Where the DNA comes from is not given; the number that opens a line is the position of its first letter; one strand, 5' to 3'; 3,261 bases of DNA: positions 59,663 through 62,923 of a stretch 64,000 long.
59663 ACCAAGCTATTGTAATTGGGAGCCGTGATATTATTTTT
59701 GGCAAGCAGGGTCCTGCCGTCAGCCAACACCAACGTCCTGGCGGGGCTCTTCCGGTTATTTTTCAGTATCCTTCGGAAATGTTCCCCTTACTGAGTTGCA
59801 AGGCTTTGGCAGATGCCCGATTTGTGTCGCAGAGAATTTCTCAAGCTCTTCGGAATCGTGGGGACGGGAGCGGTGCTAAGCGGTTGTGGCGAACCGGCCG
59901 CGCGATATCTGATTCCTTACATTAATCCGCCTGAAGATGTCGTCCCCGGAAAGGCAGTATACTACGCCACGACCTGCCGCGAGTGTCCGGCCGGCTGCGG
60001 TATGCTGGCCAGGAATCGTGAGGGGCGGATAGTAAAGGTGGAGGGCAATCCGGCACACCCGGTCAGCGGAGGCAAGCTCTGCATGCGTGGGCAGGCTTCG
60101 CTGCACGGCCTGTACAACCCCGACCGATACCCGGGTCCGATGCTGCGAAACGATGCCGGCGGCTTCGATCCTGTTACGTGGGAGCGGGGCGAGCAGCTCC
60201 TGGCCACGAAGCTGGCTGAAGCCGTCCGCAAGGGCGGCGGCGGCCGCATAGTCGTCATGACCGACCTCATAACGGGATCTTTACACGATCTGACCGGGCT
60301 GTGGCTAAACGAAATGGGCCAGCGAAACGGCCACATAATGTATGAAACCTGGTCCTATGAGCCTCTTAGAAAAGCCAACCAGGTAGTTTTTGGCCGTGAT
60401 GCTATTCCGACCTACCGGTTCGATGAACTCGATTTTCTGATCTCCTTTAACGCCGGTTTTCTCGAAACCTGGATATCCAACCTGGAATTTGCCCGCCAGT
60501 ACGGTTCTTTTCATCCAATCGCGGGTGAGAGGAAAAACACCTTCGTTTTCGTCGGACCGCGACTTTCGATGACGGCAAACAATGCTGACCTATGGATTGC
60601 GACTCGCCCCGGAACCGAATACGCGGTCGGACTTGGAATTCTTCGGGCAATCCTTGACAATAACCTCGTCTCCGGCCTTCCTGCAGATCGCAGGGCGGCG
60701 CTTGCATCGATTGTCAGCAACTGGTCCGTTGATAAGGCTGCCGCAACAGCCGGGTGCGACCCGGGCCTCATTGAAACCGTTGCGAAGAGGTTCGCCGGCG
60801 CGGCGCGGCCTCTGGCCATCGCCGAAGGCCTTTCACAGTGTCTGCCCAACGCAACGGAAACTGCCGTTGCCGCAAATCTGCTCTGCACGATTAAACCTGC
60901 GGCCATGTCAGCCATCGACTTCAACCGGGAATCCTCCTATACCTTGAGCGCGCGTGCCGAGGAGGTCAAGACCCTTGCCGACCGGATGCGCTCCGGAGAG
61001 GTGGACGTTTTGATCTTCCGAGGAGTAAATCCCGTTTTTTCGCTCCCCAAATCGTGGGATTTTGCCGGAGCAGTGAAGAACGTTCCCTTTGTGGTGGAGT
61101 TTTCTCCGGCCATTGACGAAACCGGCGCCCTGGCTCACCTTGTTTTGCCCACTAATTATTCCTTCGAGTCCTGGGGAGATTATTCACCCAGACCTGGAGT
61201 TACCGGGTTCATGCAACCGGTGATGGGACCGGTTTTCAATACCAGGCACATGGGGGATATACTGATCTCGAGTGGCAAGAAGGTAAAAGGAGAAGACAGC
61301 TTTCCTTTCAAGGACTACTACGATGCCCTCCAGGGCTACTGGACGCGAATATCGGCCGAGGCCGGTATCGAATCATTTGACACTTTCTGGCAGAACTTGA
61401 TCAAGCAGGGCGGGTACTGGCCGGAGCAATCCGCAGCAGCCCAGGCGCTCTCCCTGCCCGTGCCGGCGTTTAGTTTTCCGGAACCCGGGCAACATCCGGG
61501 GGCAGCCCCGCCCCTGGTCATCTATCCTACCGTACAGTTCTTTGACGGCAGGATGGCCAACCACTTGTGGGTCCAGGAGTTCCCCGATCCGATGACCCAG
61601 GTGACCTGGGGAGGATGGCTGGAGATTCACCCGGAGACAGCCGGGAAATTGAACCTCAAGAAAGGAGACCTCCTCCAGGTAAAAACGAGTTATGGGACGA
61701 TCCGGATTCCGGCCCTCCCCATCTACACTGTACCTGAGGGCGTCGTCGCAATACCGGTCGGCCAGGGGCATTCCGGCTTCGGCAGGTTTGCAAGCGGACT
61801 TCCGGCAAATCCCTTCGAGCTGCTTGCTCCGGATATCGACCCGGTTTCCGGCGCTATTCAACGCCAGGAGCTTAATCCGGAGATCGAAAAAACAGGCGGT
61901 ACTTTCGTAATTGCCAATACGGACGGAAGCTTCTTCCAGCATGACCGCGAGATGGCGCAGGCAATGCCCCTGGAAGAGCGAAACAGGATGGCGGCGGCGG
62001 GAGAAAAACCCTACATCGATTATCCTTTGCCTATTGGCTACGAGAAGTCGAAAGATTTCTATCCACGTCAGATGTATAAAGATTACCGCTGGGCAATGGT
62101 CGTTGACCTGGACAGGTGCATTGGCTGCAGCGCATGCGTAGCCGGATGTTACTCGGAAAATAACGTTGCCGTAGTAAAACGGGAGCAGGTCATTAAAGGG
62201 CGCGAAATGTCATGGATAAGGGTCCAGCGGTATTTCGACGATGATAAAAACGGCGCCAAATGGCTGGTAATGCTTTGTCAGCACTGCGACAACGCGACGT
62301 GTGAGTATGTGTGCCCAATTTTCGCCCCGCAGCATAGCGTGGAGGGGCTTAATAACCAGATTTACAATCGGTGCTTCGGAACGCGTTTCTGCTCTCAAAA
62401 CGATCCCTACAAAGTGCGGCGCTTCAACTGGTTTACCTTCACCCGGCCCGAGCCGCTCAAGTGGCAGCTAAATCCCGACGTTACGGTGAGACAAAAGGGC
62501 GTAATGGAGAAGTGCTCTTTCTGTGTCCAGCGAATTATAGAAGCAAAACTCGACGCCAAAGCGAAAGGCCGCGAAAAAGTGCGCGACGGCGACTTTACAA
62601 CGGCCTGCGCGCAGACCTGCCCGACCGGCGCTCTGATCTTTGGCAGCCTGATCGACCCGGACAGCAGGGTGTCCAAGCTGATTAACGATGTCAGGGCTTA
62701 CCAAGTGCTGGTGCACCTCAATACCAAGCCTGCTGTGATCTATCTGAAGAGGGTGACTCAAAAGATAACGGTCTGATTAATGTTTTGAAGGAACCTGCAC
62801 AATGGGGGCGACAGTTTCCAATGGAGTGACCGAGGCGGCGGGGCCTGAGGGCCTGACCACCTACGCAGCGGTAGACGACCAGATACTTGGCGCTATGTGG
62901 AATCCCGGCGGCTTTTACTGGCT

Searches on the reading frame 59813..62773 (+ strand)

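Call 58: search_protein_families(library=pfam, proteins=[window:59813-62773:+], max_evalue=0.00001)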
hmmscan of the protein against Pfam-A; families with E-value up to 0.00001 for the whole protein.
window:59813-62773:+ (987 aa): 4 families
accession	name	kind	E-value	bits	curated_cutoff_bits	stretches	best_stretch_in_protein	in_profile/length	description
PF04879.21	Molybdop_Fe4S4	-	1e-14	54.7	22.7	1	51-101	4-54/55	Molybdopterin oxidoreductase Fe4S4 domain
PF00384.28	Molybdopterin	-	6e-12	45.7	24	1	109-484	5-347/353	Molybdopterin oxidoreductase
PF01568.27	Molydop_binding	-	9.1e-11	42.2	26.8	1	602-682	31-104/110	Molydopterin dinucleotide binding domain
PF12838.12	Fer4_7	-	5.7e-06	27.1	27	0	768-835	1-49/52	4Fe-4S dicluster domain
